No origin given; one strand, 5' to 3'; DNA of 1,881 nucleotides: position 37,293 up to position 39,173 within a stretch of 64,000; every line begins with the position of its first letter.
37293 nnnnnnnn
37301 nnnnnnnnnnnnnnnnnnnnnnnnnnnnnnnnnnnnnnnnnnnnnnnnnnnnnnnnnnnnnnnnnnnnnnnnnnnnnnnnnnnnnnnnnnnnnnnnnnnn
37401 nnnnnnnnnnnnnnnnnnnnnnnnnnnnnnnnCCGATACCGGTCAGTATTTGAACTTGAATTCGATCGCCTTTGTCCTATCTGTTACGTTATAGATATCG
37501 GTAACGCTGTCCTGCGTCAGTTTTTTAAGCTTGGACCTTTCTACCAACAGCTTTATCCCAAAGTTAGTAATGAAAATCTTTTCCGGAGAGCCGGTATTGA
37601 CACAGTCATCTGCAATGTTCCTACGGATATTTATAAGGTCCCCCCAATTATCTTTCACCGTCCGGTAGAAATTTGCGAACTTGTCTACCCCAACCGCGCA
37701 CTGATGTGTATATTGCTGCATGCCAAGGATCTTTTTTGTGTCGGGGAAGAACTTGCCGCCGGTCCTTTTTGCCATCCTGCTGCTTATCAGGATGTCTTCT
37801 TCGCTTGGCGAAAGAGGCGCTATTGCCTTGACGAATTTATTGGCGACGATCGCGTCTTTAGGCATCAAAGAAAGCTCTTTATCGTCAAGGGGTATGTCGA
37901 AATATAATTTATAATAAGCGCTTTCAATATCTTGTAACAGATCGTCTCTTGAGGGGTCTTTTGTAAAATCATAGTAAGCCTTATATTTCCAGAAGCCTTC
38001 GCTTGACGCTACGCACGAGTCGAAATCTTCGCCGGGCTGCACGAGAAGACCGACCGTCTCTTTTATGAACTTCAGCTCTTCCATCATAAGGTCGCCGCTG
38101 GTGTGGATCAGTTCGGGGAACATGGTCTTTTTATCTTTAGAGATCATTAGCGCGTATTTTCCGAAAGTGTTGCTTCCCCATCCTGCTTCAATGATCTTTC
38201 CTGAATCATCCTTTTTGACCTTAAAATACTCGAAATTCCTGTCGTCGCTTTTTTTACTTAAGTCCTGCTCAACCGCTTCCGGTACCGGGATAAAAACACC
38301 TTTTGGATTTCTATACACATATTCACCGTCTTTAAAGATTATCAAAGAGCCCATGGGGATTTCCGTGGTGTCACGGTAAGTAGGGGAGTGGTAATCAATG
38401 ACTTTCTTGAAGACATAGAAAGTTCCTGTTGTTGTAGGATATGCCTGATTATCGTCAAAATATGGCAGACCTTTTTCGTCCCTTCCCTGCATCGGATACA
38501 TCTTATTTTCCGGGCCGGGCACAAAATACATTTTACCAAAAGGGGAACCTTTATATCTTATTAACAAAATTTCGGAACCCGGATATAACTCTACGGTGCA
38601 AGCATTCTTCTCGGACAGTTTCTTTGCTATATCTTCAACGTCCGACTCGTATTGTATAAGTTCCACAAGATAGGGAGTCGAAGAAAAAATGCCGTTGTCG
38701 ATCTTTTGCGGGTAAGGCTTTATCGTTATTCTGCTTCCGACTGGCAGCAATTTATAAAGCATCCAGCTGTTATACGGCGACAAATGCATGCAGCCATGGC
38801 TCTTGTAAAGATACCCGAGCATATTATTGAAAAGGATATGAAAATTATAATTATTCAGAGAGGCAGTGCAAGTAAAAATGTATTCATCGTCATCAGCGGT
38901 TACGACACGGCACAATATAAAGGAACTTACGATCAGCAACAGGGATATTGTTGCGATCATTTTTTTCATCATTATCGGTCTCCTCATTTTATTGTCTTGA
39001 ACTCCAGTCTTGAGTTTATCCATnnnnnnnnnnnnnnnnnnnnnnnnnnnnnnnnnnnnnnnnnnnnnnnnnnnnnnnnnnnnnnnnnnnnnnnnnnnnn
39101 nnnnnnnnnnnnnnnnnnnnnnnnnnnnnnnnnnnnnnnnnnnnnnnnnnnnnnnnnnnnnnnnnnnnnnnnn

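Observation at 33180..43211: Accessory-looking envelope block with two paralog pairs (MBL-fold x2, YkuD-like x2) arranged around tRNA-Glu, plus a giant HExxH-propeller-barrel protein and a FadL-type channel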

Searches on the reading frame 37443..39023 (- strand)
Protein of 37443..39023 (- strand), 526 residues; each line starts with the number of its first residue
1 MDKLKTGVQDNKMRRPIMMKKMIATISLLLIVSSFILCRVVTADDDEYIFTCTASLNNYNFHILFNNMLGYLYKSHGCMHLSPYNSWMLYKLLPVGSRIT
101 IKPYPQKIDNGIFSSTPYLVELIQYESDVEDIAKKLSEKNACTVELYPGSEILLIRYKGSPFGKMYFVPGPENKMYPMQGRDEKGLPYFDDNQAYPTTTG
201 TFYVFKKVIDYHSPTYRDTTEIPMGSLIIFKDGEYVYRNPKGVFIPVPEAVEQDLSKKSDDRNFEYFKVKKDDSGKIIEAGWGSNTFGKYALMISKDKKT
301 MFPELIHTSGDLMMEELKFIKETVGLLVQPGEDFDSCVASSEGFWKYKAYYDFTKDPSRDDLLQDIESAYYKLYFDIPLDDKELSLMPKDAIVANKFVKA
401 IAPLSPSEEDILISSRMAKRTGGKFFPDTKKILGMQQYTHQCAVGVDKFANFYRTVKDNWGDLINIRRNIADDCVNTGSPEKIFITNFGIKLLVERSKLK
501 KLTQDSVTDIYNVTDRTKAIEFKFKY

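Call 4: search_protein_families(library=pfam, proteins=[window:37443-39023:-], max_evalue=0.01)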
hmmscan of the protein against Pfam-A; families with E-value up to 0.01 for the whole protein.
window:37443-39023:- (526 aa): 1 family
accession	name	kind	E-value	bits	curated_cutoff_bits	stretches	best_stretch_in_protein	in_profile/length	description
PF03734.19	YkuD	-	0.0012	19.9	23.4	0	72-101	117-146/146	L,D-transpeptidase catalytic domain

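Call 5: search_protein_families(library=ncbifam, proteins=[window:37443-39023:-], max_evalue=0.01)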
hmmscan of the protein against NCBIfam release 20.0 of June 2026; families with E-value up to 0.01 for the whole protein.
window:37443-39023:- (526 aa): 0 families

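Call 18: find_homologous_proteins(query=window:37443-39023:-)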
Query window:37443-39023:- (526 aa): 10 proteins with E <= 0.001 among 6179 candidates.
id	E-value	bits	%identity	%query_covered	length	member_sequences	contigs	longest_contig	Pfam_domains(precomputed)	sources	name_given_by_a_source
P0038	0.0e+0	1169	100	97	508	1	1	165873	-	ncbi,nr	ncbi:MAG: hypothetical protein NTZ10_06860 [Candidatus Saganbacteria bacterium]|nr:hypothetical prot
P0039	9.6e-207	706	60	92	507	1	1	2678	-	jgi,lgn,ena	-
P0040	5.4e-204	697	58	97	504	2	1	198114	-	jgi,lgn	-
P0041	2.1e-123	431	37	89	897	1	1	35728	-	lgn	-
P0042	5.5e-113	397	40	88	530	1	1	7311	-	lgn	-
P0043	2.1e-110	388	41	71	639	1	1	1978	PF03734.20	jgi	jgi:hypothetical protein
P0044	1.1e-101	359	41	82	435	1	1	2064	-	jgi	jgi:hypothetical protein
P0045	3.9e-100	354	37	89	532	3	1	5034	-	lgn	-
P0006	1.5e-91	326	29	77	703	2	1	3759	PF03734.20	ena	-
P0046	1.5e-88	316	42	70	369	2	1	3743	-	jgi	jgi:hypothetical protein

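Call 19: find_encoding_contigs(protein=P0040, flank=10000, max_places=2)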
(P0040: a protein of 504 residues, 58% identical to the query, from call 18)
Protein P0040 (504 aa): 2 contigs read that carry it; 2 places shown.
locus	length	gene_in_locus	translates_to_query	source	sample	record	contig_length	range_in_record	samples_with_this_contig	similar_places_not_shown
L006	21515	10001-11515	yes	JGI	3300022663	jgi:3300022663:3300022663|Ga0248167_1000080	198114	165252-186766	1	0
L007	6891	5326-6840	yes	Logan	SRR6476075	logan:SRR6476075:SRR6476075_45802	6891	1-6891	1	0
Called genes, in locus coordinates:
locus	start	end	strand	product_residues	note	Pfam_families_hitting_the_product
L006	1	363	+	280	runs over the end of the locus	-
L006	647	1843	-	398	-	PF00144:Beta-lactamase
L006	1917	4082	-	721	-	PF05170:AsmA (weak), PF05359:DUF748, PF13116:YhdP (weak)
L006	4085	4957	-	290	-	PF00561:Abhydrolase_1, PF12146:Hydrolase_4 (weak), PF12697:Abhydrolase_6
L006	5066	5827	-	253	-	-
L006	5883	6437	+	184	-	PF02659:Mntp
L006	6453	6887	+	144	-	-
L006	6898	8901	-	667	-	PF03030:H_PPase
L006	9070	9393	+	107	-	-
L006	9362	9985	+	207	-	-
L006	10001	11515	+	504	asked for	-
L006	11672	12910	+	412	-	PF04851:ResIII, PF00270:DEAD, PF00271:Helicase_C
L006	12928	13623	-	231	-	PF05175:MTS, PF13489:Methyltransf_23 (weak), PF13679:Methyltransf_32 (weak), PF00891:Methyltransf_2 (weak), PF13847:Methyltransf_31, PF08241:Methyltransf_11, PF08242:Methyltransf_12, PF13649:Methyltransf_25, +1 more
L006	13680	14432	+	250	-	PF25046:DUF7790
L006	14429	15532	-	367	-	PF01041:DegT_DnrJ_EryC1, PF01053:Cys_Met_Meta_PP (weak), PF01212:Beta_elim_lyase (faint)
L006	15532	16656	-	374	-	PF01266:DAO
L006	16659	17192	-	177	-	PF13412:HTH_24 (weak)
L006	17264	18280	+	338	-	PF02885:Glycos_trans_3N, PF00591:Glycos_transf_3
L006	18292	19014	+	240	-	PF00005:ABC_tran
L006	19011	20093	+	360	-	PF03739:LptF_LptG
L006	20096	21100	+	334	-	PF11283:DUF3084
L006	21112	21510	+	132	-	-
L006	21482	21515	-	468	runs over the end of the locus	PF20154:LNT_N, PF00795:CN_hydrolase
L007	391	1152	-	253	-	-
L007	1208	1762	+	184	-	PF02659:Mntp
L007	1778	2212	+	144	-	-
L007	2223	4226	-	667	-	PF03030:H_PPase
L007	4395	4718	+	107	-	-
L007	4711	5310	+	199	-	-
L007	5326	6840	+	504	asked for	-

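Call 20: find_encoding_contigs(protein=P0041, flank=10000, max_places=1)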
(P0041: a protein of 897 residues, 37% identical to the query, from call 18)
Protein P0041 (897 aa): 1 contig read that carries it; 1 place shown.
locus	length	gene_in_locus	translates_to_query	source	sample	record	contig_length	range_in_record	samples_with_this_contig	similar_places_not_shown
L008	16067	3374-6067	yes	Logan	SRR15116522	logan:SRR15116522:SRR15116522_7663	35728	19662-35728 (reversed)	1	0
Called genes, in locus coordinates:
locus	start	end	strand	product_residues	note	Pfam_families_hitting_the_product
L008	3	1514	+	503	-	?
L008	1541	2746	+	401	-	PF04851:ResIII, PF00270:DEAD, PF00271:Helicase_C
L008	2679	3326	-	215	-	-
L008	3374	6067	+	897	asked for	-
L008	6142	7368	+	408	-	-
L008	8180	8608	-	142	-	PF00075:RNase_H, PF13456:RVT_3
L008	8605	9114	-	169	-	PF01965:DJ-1_PfpI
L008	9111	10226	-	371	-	PF02163:Peptidase_M50, PF00571:CBS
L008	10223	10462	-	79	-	-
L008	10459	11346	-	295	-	PF03816:LytR_cpsA_psr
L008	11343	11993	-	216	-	PF00881:Nitroreductase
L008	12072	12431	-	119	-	PF00436:SSB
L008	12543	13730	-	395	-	PF01270:Glyco_hydro_8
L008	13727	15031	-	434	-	PF00890:FAD_binding_2 (weak), PF01134:GIDA (weak), PF01262:AlaDh_PNT_C (faint), PF03486:HI0933_like (weak), PF07992:Pyr_redox_2, PF12831:FAD_oxidored, PF00070:Pyr_redox, PF02852:Pyr_redox_dim, +2 more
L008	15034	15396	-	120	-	PF01925:TauE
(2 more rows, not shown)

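Call 31: predict_structure(alignment_id=A2)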
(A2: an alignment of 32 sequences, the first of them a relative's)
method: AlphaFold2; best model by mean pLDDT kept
length: 508 residues; sequences in the alignment: 32
mean_pLDDT: 91.2   pTM: 0.84
mean pLDDT of the five models: 91.2, 90.9, 90.2, 90.0, 89.4
residues with pLDDT >= 90: 397; 70-90: 86; 50-70: 18; < 50: 7
segments of 3 or more residues with pLDDT < 50: 23-26, 506-508
pLDDT, mean of each block of 10 residues (from residue 1): 78 76 55 95 84 72 92 97 98 96 95 96 96 96 95 94 93 94 98 91 94 96 95 95 89 94 94 97 95 87 86 88 90 95 90 95 94 96 93 98 97 96 92 92 93 94 92 91 96 94 59
secondary structure, 60 per line:
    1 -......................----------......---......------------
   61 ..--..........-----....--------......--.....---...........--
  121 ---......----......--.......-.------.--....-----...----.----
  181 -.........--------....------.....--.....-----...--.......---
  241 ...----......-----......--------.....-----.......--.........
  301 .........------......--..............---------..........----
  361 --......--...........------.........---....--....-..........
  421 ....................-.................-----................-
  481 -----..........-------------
elements in order: H2-23 H34-39 H43-48 H65-74 E80-83 H92-97 H101-104 H108-118 E124-129 E134-139 E142-148 E160-163 E169-171 E182-190 H199-202 E209-213 E216-220 E226-228 H231-237 E248-253 E259-264 E273-277 E283-289 H292-309 H316-321 H324-337 H347-356 H363-368 H371-381 H388-396 E400-403 E406-409 H411-440 H442-458 H464-479 H486-495

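Call 38: find_related_loci(query=A2, collection=genome_contigs, flank=10000)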
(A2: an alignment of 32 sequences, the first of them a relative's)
Query A2 (508 aa) in genome_contigs; peptide patterns used: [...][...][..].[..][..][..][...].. (x = any residue, [..] = any of these).
42 stretches matched a pattern; 16 encode a relative of the query (tblastn E <= 1e-3); 16 distinct loci.
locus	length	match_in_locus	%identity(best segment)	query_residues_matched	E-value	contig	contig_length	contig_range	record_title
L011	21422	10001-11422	39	28-501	3e-114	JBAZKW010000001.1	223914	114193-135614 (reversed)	MAG: Candidatus Margulisiibacteriota bacterium isolate SO_2017_LW4_153 scaffold_164_c1_LW137-91_2017, whole genome shotg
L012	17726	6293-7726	39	19-495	2e-113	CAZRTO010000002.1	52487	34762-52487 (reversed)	MAG TPA_asm: uncultured bacterium isolate binchicken_co27_245 genome assembly, contig: NODE_1081_length_52487_cov_7.7985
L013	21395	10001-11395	40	36-492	6e-113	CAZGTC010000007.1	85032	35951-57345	MAG TPA_asm: uncultured bacterium isolate binchicken_co191_156 genome assembly, contig: NODE_302_length_85032_cov_18.890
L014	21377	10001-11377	38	37-494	1e-107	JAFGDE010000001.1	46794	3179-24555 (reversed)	MAG: Candidatus Saganbacteria bacterium isolate Zod_Metabat.1157 k87_46267, whole genome shotgun sequence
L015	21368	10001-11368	37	37-492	2e-107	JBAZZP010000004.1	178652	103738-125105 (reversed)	MAG: Candidatus Margulisiibacteriota bacterium isolate SO_2017_GW3_19 scaffold_102_c1_OW296A_2017, whole genome shotgun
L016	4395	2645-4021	37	32-492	1e-105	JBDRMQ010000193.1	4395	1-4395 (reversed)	MAG: bacterium isolate MEGAHIT-group-1.837 k141_10538761, whole genome shotgun sequence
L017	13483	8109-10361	36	19-503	6e-105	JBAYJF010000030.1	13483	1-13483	MAG: Candidatus Margulisiibacteriota bacterium isolate SO_2016_GW1_49 scaffold08004_OW334_2016, whole genome shotgun seq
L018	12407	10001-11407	37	34-502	7e-103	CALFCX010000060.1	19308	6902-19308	MAG TPA_asm: uncultured bacterium isolate SRR3330206_bin.81_CONCOCT_v1.1_MAG genome assembly, contig: ERZ724085.2248, wh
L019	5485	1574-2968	37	32-505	3e-100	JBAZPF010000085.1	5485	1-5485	MAG: Candidatus Margulisiibacteriota bacterium isolate SO_2017_SWC_23 scaffold_12539_c1_LP-4_2017, whole genome shotgun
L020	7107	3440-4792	35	37-486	1e-95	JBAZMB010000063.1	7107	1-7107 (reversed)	MAG: Candidatus Margulisiibacteriota bacterium isolate SO_2017_LW4_30 scaffold_20505_c1_LW137-91_2017, whole genome shot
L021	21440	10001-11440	33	18-497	3e-90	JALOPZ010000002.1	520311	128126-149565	MAG: Candidatus Margulisiibacteriota bacterium isolate Prado142 scaffold_1, whole genome shotgun sequence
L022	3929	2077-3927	28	31-484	2e-49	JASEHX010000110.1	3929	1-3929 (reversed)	MAG: Candidatus Margulisiibacteriota bacterium isolate Yes70-34 NODE_10883_length_3929_cov_3.917656, whole genome shotgu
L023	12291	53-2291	40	18-492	4e-92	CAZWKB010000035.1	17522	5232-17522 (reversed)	MAG TPA_asm: uncultured bacterium isolate binchicken_co113_64 genome assembly, contig: NODE_3714_length_17522_cov_3.0416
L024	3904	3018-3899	34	32-326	8e-45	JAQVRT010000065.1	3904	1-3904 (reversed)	MAG: Candidatus ainarchaeum sp. isolate STF1_257 NODE_102171_length_3904_cov_2.452476_Sandtown_F1, whole genome shotgun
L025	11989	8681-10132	40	18-501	1e-119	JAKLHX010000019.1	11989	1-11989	MAG: Candidatus Margulisiibacteriota bacterium isolate RA.bin73 RA.bin73_19, whole genome shotgun sequence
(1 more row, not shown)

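Call 47: search_solved_structures(query=A2, max_evalue=10, show_alignments=1)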
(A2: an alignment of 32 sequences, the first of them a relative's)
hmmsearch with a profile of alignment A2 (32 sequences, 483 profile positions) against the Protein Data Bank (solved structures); distinct sequences matched with E-value up to 10: 28.
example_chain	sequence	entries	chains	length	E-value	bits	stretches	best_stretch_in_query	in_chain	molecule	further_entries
5bmq_A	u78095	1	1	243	0.19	13.2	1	51-77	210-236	ErfK/YbiS/YcfS/YnhG family protein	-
7a11_A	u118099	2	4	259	0.57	11.6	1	49-77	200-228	L,D-transpeptidase 2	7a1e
7a1c_A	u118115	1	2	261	0.58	11.6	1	49-77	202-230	L,D-transpeptidase 2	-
4huc_A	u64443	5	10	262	0.58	11.6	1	49-77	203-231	PROBABLE CONSERVED LIPOPROTEIN LPPS | L,D-transpeptidase 2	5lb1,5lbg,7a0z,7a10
3vyo_A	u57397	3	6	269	0.6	11.5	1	49-77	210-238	Probable conserved lipoprotein LPPS | L,D-transpeptidase 2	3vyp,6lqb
6iyv_B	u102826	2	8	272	0.61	11.5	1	49-77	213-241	L,D-transpeptidase 2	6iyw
4gsq_A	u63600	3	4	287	0.67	11.4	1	49-77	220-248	Probable conserved lipoprotein LPPS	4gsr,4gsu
3tur_A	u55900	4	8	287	0.67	11.4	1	49-77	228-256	Mycobacteria Tuberculosis LD-transpeptidase type 2 | LD-transpeptidase type 2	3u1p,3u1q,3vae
8j65_A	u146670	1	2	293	0.68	11.4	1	49-77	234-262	L,D-transpeptidase 2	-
3ezh_A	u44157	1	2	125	0.73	11.3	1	342-423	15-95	Nitrate/nitrite sensor protein narX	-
3ezi_A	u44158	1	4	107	0.78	11.2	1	343-421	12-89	Nitrate/nitrite sensor protein narX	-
4qtf_A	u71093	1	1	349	0.88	11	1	49-77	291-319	L,d-transpeptidase LdtB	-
5dvp_A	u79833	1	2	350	0.88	11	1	49-77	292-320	L,D-transpeptidase 2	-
4qr7_A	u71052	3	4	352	0.89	11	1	49-77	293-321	L,d-transpeptidase LdtB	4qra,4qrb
6boi_A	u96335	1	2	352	0.89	11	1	49-77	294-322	Putative conserved lipoprotein LppS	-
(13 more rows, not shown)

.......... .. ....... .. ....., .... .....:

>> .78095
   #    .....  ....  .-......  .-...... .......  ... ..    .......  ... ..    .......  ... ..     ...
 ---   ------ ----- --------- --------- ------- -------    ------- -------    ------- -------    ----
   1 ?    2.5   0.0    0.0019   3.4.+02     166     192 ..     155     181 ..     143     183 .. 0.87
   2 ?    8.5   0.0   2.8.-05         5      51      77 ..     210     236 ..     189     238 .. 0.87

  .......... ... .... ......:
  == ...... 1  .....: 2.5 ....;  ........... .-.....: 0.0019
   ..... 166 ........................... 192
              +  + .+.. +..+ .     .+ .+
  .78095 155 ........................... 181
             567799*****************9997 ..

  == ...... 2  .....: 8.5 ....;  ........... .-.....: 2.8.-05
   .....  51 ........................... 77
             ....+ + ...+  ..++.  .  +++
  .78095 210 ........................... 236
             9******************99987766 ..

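Call 68: search_protein_representatives(alignment_id=A2)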
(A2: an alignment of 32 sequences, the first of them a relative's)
Query: 32 sequences, 483 profile positions. Proteins with E-value up to 0.001 (for the whole library): 73; up to 1e-10: 59; up to 1e-30: 49. The best 73 are listed.
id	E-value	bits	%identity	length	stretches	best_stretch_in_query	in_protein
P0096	0.0e+00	1115.8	-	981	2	4-470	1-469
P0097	0.0e+00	1101.1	-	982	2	7-466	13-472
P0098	0.0e+00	1074.9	-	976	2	5-474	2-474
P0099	3.4e-284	958.9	-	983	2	17-473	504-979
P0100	5.8e-269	908.7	-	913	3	16-472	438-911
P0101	2.2e-261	883.6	-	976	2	19-474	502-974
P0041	1.7e-248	841.1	-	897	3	19-470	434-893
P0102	1.8e-240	814.7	-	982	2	19-471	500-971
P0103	3.5e-238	807.1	-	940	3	18-471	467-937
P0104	7.2e-236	799.5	-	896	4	8-473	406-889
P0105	7.8e-236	799.4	-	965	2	20-474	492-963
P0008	1.0e-231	785.8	-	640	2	5-472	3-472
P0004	1.9e-188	643.2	-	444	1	13-460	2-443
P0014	1.3e-187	640.4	-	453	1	3-462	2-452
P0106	3.5e-186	635.7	-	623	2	19-469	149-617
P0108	3.8e-145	500.3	-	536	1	8-473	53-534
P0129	6.3e-57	209.4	-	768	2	29-231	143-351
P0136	4.1e-27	111.1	-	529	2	82-226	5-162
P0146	1.6e-08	49.8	-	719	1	47-222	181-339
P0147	1.2e-07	46.9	-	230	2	119-274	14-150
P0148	1.8e-07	46.3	-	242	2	166-271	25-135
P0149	2.1e-05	39.5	-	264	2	48-89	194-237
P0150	2.2e-05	39.4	-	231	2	158-264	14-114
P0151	6.4e-05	37.9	-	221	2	49-88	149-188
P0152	2.1e-04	36.2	-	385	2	158-224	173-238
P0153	2.7e-04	35.8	-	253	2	48-85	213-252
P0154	2.8e-04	35.8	-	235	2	162-233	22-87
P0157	5.1e-04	34.9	-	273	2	34-83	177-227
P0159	8.1e-04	34.2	-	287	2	161-269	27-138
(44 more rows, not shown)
